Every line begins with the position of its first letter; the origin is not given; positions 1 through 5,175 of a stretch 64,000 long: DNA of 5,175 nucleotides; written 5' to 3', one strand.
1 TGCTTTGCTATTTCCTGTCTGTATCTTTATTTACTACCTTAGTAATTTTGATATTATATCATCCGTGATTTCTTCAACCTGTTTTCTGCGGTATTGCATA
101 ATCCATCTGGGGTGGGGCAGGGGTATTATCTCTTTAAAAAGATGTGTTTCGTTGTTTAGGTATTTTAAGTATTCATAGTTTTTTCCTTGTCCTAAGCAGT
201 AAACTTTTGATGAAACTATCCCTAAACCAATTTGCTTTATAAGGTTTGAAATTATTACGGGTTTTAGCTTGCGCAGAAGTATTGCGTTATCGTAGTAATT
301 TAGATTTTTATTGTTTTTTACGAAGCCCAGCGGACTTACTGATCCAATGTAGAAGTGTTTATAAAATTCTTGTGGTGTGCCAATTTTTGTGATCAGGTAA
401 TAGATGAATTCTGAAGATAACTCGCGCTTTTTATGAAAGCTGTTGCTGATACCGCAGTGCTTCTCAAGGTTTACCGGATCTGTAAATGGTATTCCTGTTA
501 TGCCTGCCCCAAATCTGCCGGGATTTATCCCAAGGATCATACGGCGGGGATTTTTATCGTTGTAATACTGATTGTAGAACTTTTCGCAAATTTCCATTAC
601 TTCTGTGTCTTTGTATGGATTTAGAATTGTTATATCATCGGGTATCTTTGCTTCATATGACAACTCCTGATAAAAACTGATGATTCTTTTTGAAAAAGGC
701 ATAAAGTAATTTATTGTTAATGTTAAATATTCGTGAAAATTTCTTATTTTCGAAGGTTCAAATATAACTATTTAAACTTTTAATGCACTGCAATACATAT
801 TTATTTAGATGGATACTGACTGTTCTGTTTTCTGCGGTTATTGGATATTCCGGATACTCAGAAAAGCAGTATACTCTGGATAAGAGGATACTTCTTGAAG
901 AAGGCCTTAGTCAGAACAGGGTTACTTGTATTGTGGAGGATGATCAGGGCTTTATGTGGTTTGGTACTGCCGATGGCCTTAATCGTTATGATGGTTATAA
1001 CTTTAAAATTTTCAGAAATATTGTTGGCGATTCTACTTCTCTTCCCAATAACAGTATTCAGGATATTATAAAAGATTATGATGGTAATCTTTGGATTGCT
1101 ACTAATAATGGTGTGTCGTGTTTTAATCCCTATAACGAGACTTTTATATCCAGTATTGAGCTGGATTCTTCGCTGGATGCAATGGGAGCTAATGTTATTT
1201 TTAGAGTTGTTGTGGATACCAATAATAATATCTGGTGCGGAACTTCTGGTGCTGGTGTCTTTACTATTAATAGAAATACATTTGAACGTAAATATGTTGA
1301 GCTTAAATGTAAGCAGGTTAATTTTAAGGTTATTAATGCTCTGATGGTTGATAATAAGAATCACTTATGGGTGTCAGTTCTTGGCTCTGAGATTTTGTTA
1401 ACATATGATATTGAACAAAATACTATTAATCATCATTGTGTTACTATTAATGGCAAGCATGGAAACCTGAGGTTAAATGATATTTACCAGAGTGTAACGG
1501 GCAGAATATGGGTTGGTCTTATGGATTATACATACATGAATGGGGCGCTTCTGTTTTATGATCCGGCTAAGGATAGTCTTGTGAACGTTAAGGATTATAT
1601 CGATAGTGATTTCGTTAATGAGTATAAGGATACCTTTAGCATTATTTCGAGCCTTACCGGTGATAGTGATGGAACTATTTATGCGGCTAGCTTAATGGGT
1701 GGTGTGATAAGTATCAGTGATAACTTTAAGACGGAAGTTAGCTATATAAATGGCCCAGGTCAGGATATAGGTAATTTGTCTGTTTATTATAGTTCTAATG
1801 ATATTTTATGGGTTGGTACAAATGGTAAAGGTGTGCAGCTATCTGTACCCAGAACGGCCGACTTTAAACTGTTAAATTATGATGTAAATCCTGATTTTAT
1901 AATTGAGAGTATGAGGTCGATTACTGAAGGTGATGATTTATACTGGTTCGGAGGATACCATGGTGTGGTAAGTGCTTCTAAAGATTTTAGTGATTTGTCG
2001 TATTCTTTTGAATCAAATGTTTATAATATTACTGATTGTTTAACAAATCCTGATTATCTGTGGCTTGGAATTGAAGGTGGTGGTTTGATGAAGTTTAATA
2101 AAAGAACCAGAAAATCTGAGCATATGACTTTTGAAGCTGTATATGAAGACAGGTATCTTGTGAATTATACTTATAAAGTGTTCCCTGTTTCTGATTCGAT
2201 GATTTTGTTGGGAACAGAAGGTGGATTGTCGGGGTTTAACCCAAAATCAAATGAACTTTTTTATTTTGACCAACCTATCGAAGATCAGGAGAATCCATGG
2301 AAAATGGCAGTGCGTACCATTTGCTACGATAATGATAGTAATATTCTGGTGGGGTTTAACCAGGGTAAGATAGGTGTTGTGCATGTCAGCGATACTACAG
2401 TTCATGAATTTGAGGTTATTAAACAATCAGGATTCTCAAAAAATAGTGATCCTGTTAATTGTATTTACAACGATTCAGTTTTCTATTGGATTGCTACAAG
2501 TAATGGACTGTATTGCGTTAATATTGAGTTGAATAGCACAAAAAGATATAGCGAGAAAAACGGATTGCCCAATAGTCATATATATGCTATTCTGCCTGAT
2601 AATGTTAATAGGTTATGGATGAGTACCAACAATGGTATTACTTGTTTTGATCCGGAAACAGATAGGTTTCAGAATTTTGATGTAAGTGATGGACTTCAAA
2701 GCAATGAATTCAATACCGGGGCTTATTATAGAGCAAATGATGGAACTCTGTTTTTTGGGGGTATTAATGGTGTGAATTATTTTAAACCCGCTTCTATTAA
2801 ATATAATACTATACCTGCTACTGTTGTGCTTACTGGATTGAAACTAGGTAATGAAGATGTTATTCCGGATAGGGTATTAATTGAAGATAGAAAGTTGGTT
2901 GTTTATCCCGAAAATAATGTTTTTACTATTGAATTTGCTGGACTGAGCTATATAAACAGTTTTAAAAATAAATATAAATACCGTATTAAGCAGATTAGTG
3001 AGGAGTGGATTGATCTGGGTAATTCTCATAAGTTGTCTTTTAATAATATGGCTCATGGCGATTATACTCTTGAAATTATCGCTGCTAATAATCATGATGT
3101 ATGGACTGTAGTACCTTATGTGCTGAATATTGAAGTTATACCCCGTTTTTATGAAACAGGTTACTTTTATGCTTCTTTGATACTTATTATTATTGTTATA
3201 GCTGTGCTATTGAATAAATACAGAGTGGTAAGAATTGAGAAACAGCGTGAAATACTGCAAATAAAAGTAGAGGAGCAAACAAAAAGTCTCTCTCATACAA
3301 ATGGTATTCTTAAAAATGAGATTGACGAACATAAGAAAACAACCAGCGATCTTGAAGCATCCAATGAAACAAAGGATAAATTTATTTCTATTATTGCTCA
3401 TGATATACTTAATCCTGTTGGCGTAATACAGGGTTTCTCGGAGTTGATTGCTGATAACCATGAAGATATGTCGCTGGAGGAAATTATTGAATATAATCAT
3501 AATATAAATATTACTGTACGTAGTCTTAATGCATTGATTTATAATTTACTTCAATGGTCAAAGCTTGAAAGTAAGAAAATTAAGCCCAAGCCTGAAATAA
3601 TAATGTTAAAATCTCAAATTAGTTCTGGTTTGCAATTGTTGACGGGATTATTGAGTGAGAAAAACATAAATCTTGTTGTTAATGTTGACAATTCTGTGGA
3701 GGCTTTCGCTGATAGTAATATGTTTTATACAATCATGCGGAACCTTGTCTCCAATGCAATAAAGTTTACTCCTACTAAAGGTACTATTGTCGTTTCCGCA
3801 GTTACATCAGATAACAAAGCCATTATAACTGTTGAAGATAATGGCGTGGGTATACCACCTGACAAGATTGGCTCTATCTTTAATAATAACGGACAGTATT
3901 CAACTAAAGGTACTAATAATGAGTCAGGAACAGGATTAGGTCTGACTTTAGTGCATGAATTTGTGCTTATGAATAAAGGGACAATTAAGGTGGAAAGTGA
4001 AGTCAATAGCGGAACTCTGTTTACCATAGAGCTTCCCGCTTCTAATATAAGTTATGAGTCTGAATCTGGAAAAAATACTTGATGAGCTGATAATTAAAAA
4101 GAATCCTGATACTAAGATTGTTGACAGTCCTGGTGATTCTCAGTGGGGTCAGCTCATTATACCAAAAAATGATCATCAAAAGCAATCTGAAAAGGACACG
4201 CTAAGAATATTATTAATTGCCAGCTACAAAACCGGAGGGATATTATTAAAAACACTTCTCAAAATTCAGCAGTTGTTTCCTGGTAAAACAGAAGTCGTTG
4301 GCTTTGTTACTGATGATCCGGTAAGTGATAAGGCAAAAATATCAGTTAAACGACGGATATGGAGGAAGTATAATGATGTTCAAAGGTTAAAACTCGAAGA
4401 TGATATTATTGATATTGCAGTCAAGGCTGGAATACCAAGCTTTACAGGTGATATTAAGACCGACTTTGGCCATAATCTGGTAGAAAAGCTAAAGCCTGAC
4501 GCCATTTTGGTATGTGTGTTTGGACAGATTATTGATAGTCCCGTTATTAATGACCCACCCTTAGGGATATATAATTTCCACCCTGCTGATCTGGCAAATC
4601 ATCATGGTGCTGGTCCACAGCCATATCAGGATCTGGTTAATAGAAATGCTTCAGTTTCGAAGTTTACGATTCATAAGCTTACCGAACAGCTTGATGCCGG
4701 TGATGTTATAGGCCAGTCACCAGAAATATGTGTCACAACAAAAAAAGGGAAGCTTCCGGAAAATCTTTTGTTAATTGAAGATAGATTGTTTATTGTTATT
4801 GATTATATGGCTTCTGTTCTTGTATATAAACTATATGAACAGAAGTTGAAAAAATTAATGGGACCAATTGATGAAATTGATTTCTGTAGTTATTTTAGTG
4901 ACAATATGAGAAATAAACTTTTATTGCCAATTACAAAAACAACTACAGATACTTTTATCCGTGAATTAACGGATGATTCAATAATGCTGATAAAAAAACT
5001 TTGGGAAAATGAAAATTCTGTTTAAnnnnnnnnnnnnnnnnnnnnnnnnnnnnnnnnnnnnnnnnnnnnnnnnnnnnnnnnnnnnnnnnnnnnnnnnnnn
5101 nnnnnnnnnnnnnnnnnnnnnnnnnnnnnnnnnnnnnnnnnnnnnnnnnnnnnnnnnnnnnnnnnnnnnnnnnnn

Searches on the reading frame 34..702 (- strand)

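Call 16: search_protein_families(library=pfam, proteins=[window:34-702:-], max_evalue=0.001)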
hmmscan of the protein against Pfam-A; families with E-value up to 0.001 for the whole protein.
window:34-702:- (222 aa): 1 family
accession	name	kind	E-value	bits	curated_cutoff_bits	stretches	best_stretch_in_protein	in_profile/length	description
PF03167.25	UDG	-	9.4e-14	52.1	24.3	1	46-215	3-135/141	Uracil DNA glycosylase superfamily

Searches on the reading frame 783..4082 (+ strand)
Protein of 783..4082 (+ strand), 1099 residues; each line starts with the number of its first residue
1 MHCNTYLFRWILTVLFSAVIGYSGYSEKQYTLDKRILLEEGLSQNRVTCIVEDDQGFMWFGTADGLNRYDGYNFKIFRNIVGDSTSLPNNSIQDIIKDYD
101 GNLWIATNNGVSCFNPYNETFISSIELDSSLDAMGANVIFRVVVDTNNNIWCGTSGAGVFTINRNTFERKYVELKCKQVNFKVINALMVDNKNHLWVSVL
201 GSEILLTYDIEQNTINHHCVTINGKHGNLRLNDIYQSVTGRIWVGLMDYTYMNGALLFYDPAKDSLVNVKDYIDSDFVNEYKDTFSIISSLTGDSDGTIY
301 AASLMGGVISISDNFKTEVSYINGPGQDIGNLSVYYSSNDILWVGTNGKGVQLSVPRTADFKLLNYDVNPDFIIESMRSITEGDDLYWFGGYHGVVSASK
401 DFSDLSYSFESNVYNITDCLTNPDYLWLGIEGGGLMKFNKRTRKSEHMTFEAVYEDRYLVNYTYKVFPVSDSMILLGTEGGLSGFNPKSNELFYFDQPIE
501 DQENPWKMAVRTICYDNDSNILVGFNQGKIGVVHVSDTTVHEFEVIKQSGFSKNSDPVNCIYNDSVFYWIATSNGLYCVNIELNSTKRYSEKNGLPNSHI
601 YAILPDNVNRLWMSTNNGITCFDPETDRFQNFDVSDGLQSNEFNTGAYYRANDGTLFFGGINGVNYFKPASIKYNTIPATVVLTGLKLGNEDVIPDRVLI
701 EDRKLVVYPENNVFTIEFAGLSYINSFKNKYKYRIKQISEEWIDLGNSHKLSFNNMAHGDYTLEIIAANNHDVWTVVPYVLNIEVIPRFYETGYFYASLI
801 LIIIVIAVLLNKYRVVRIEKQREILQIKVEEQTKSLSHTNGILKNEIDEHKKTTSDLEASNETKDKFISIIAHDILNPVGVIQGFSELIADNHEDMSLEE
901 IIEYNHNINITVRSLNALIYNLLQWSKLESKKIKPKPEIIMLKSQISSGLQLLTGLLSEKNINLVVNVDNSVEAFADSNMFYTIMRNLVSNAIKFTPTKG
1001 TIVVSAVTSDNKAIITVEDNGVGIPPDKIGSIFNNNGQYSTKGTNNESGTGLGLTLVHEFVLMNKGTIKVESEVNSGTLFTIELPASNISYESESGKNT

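Call 16: search_protein_families(library=pfam, proteins=[window:783-4082:+], max_evalue=0.001)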
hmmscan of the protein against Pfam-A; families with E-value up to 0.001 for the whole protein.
window:783-4082:+ (1099 aa): 5 families
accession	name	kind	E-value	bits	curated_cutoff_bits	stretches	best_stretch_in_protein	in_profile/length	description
PF07494.17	Reg_prop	-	4.3e-28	94.2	20.4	2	86-109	1-24/24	Two component regulator propeller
PF02518.31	HATPase_c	-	1e-24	87.6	26.4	1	977-1087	2-110/111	Histidine kinase-, DNA gyrase B-, and HSP90-like ATPase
PF07495.19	Y_Y_Y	-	1.1e-11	44.8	26.6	1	723-785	2-64/65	Y_Y_Y domain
PF08450.18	SGL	-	1.2e-10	41.9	26.3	0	188-271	46-131/246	SMP-30/Gluconolactonase/LRE-like region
PF00512.31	HisKA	-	4.5e-09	36.7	26.9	1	864-930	2-65/66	His Kinase A (phospho-acceptor) domain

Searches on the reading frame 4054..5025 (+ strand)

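Call 16: search_protein_families(library=pfam, proteins=[window:4054-5025:+], max_evalue=0.001)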
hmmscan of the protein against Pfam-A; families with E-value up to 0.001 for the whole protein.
window:4054-5025:+ (323 aa): 1 family
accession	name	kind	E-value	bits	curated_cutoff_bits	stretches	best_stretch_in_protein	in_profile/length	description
PF00551.24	Formyl_trans_N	-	4.3e-12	46.6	26.1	1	142-234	74-165/181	Formyl transferase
